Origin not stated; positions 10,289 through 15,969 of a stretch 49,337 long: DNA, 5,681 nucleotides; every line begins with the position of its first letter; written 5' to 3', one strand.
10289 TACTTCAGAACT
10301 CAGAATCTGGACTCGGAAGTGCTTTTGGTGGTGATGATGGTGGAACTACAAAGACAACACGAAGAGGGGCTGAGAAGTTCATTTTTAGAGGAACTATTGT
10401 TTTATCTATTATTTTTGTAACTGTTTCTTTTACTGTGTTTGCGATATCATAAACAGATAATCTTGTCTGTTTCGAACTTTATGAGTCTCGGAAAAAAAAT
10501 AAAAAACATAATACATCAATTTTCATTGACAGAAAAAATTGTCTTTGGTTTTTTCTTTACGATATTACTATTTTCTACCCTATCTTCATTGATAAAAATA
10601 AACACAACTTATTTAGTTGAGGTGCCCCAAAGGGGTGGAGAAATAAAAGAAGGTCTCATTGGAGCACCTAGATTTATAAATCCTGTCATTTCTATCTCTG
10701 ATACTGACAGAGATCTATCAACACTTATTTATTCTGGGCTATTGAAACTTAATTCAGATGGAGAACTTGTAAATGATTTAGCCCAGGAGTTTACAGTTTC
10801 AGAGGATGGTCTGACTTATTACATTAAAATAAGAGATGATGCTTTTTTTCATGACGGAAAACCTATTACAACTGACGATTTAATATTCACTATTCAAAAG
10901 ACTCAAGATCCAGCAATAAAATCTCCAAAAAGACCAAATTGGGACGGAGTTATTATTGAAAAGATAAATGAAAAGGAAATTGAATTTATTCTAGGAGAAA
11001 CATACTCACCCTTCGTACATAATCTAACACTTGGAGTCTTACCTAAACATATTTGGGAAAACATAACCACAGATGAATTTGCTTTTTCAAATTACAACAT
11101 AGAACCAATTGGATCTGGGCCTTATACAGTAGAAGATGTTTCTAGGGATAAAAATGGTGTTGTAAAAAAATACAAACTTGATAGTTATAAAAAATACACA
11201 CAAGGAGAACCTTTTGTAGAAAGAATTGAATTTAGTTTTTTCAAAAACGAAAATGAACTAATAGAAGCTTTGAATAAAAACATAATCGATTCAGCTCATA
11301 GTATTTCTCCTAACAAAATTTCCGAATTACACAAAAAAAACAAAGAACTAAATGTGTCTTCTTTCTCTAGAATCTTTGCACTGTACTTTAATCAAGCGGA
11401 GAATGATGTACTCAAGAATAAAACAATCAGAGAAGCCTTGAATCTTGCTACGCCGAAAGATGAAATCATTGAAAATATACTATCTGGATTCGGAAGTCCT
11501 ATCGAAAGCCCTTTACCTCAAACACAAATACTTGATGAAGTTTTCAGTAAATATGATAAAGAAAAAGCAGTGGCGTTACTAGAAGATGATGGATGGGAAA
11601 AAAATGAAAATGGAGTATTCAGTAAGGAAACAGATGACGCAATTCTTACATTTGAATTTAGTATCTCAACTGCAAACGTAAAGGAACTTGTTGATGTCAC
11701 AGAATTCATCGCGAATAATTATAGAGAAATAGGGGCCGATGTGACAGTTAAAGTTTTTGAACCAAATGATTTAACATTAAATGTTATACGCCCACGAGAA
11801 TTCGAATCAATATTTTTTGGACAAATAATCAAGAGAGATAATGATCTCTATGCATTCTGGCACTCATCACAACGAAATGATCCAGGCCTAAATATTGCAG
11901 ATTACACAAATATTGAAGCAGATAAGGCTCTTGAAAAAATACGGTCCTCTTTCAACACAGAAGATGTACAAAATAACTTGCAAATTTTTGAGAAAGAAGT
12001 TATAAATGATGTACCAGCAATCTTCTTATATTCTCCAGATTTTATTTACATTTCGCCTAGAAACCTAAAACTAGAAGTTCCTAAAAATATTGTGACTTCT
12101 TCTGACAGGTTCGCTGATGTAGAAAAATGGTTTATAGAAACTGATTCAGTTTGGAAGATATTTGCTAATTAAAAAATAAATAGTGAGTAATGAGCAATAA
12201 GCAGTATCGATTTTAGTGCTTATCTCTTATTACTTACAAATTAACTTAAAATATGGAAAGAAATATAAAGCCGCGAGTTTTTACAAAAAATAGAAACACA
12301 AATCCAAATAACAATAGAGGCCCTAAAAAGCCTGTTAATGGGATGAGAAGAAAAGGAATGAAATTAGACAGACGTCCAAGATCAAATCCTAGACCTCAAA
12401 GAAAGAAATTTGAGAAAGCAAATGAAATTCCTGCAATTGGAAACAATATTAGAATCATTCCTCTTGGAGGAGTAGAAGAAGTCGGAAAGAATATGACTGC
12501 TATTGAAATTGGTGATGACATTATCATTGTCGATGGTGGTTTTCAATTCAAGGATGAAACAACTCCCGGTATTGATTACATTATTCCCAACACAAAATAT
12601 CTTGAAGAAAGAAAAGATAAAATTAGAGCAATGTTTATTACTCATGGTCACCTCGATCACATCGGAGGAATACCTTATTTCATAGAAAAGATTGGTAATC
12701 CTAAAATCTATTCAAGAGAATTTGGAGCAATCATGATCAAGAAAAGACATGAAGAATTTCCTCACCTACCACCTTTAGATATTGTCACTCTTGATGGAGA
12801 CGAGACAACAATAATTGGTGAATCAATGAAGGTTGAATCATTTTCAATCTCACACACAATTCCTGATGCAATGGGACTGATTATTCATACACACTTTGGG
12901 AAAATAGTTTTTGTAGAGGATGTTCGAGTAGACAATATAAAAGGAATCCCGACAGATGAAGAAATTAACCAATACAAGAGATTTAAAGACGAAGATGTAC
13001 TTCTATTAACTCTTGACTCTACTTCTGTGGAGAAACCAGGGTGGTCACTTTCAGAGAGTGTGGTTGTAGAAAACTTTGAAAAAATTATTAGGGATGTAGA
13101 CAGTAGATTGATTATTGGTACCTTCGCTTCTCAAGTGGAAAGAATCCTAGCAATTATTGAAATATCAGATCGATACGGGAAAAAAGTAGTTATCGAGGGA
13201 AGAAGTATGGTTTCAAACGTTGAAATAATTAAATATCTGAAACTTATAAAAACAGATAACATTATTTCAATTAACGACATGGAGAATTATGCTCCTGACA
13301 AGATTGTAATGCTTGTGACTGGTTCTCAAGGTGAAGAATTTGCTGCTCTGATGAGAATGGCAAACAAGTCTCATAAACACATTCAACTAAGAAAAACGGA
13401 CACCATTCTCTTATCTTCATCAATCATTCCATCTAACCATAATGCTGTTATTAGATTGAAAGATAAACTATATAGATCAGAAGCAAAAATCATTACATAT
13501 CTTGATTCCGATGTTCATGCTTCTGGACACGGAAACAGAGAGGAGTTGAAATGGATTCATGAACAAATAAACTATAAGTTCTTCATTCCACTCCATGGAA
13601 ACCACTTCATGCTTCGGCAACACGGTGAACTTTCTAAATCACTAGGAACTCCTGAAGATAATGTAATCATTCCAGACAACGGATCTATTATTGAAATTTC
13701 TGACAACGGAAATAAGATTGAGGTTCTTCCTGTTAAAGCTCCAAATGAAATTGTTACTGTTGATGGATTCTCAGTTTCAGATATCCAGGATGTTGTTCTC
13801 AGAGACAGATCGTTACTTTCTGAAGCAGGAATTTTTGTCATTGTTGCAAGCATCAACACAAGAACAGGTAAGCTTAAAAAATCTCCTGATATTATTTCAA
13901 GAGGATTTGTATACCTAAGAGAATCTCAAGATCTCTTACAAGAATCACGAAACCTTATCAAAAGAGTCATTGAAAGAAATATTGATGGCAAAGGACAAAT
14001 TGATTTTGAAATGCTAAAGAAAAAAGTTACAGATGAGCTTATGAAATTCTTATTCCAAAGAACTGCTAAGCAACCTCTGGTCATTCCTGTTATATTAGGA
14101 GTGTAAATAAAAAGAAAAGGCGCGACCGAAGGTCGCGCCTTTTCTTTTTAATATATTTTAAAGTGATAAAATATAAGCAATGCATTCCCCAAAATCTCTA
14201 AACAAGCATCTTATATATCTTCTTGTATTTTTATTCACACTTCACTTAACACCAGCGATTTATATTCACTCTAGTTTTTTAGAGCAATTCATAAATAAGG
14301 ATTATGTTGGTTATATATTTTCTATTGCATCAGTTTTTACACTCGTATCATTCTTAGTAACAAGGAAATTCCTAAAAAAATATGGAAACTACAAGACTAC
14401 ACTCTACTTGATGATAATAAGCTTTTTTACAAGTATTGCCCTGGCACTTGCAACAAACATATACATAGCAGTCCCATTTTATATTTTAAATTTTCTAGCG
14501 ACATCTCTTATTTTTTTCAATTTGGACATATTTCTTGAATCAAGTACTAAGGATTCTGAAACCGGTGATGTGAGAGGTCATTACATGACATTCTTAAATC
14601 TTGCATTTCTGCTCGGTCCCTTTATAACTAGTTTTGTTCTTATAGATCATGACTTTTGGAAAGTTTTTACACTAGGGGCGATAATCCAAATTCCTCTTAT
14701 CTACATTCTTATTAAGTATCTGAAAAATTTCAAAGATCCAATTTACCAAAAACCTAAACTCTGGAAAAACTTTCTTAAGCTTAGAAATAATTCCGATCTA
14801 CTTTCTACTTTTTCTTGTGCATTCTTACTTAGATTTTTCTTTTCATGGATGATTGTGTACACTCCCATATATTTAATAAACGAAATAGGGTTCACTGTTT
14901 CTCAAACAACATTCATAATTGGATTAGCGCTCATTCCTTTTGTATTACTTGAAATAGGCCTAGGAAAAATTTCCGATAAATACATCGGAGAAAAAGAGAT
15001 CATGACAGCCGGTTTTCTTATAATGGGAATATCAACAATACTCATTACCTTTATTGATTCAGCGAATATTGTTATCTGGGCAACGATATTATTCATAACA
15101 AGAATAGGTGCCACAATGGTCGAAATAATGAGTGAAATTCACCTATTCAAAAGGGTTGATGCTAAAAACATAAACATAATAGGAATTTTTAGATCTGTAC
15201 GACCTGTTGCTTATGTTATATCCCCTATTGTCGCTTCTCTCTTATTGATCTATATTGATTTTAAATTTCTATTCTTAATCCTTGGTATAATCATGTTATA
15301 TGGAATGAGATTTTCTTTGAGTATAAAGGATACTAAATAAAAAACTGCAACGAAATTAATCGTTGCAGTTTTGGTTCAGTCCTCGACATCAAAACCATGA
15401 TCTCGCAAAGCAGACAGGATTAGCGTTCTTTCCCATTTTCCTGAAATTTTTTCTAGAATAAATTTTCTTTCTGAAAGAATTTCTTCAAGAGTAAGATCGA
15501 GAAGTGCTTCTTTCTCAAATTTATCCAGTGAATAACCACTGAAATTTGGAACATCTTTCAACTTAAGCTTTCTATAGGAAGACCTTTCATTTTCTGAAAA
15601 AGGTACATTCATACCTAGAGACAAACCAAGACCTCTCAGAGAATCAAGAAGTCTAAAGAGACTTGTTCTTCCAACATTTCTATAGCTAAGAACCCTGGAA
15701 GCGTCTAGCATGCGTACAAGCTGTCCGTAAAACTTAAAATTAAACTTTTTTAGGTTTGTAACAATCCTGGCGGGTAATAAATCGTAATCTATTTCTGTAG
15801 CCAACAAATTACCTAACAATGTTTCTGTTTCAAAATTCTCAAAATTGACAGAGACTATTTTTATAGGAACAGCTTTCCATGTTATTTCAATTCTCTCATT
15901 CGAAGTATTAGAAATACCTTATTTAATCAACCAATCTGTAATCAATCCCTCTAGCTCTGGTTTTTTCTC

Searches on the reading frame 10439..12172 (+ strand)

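Call 72: search_protein_families(library=pfam, proteins=[window:10439-12172:+])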
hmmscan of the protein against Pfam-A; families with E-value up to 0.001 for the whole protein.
window:10439-12172:+ (577 aa): 1 family
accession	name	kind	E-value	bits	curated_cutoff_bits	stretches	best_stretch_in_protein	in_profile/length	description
PF00496.27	SBP_bac_5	-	1.1e-59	202.9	32.4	1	109-477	1-364/368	Bacterial extracellular solute-binding proteins, family 5 Middle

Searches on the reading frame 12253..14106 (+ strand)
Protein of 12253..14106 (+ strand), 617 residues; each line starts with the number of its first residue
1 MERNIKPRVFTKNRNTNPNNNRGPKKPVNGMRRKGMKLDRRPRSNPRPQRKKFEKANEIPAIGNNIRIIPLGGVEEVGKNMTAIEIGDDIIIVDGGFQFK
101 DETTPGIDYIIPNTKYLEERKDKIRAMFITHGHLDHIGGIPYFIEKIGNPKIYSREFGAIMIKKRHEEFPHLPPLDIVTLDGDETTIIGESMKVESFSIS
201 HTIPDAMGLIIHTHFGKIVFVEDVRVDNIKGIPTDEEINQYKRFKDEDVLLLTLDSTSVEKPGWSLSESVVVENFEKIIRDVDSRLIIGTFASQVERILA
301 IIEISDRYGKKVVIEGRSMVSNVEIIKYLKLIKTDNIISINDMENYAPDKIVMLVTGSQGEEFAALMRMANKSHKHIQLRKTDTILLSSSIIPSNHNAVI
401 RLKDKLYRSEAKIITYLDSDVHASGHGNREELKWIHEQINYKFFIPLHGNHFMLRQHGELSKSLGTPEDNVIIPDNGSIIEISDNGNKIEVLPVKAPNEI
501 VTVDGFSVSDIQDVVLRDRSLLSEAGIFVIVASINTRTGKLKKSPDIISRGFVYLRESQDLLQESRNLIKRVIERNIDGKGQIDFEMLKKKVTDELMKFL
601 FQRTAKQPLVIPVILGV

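Call 72: search_protein_families(library=pfam, proteins=[window:12253-14106:+])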
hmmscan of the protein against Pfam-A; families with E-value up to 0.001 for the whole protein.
window:12253-14106:+ (617 aa): 4 families
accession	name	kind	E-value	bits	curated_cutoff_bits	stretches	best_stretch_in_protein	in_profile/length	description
PF22505.1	RNase_J_b_CASP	-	9.6e-37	126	27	1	284-406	2-126/126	Ribonuclease J, beta-CASP domain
PF17770.6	RNase_J_C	-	2.4e-25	89.9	23.8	1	515-617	1-102/102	Ribonuclease J C-terminal domain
PF00753.33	Lactamase_B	-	2.1e-12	47.9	22.7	1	78-191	5-121/196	Metallo-beta-lactamase superfamily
PF12706.13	Lactamase_B_2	-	3.6e-08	33.7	27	1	118-225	23-144/200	Beta-lactamase superfamily domain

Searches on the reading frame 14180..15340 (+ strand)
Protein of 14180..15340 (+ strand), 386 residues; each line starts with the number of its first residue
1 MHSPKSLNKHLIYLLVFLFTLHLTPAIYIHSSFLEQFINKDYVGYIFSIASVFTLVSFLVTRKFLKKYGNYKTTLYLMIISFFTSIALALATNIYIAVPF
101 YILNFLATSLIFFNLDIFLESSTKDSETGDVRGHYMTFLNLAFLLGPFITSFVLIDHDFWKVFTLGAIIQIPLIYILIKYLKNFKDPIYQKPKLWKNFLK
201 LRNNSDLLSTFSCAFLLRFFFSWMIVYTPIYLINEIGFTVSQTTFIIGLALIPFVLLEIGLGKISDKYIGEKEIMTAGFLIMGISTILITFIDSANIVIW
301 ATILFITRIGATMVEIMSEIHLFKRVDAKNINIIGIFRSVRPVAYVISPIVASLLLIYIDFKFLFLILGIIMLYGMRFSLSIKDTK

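Call 72: search_protein_families(library=pfam, proteins=[window:14180-15340:+])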
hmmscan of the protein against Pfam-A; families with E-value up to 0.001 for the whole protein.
window:14180-15340:+ (386 aa): 1 family
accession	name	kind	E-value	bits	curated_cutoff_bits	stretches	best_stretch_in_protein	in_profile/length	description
PF07690.21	MFS_1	-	1.3e-28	100.4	33.4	2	13-315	5-312/347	Major Facilitator Superfamily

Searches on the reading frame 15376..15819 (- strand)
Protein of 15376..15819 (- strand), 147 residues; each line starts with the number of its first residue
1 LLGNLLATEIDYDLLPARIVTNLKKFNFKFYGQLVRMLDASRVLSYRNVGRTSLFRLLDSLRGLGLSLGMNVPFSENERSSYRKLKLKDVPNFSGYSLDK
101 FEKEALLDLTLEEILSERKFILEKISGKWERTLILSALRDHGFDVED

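Call 72: search_protein_families(library=pfam, proteins=[window:15376-15819:-])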
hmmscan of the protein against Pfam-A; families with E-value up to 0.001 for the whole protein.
window:15376-15819:- (147 aa): 1 family
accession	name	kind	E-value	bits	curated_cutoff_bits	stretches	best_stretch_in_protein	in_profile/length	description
PF03118.21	RNA_pol_A_CTD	-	0.00084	19.5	23.8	0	15-54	20-58/67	Bacterial RNA polymerase, alpha chain C terminal domain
